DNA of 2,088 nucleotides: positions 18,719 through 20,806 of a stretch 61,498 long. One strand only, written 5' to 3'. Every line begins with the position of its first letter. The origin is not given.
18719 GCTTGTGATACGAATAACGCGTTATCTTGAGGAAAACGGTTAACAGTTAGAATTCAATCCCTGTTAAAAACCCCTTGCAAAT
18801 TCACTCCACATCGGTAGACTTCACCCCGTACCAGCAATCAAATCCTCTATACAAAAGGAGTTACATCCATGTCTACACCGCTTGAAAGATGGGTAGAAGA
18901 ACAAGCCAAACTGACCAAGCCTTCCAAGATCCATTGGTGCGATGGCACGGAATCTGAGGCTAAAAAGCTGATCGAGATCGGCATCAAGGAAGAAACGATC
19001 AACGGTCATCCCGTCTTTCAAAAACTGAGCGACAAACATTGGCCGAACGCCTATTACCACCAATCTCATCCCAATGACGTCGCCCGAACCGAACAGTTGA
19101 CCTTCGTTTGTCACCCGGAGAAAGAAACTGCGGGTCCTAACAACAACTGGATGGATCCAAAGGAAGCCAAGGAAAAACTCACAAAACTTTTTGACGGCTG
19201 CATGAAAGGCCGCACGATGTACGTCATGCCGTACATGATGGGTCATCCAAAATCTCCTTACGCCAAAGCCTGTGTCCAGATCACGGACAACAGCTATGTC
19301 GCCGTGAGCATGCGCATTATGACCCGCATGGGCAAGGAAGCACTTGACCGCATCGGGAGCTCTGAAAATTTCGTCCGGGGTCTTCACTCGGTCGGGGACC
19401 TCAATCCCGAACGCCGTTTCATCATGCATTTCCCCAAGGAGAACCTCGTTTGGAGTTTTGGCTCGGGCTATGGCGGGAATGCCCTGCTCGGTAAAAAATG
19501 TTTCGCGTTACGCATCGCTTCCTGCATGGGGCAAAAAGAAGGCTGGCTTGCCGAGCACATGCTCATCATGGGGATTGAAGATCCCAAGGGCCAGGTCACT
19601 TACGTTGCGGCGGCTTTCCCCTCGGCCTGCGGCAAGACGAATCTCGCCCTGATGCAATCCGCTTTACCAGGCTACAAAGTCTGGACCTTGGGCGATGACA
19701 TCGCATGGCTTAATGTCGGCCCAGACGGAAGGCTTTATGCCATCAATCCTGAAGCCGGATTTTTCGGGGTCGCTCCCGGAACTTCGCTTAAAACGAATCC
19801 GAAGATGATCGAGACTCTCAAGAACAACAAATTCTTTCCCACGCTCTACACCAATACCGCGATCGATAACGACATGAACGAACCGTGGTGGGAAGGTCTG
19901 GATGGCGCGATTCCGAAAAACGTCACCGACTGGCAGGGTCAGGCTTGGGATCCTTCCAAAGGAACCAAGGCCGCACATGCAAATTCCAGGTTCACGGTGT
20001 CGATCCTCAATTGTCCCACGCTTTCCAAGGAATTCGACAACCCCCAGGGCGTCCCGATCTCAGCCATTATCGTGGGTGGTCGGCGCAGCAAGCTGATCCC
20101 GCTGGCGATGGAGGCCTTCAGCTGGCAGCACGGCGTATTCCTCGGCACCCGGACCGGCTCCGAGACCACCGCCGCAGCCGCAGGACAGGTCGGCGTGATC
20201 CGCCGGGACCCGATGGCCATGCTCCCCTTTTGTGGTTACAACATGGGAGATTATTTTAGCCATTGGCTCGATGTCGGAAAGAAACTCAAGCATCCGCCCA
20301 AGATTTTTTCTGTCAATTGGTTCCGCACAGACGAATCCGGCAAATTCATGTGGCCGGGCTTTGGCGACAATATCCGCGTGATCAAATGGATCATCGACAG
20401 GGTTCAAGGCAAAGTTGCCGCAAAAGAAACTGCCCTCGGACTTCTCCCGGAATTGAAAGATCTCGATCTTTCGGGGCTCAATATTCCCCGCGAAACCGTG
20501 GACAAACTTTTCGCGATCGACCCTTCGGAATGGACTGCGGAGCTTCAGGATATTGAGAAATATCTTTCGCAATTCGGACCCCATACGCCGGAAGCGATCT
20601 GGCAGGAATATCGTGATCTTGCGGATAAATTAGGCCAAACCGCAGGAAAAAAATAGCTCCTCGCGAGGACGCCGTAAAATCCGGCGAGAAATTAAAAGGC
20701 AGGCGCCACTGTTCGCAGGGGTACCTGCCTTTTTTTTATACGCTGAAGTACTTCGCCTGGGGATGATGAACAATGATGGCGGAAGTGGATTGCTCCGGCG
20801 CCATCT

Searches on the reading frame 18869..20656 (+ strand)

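Call 9: search_protein_families(library=pfam, proteins=[window:18869-20656:+], max_evalue=0.001)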
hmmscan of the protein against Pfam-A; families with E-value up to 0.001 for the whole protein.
window:18869-20656:+ (595 aa): 2 families
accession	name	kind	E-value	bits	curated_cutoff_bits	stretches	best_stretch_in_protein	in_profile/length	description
PF00821.23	PEPCK_GTP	-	7.8e-157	522.1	23.8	1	226-585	1-355/357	Phosphoenolpyruvate carboxykinase C-terminal P-loop domain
PF17297.7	PEPCK_N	-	1.4e-82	277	23.8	1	7-221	1-217/218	Phosphoenolpyruvate carboxykinase N-terminal domain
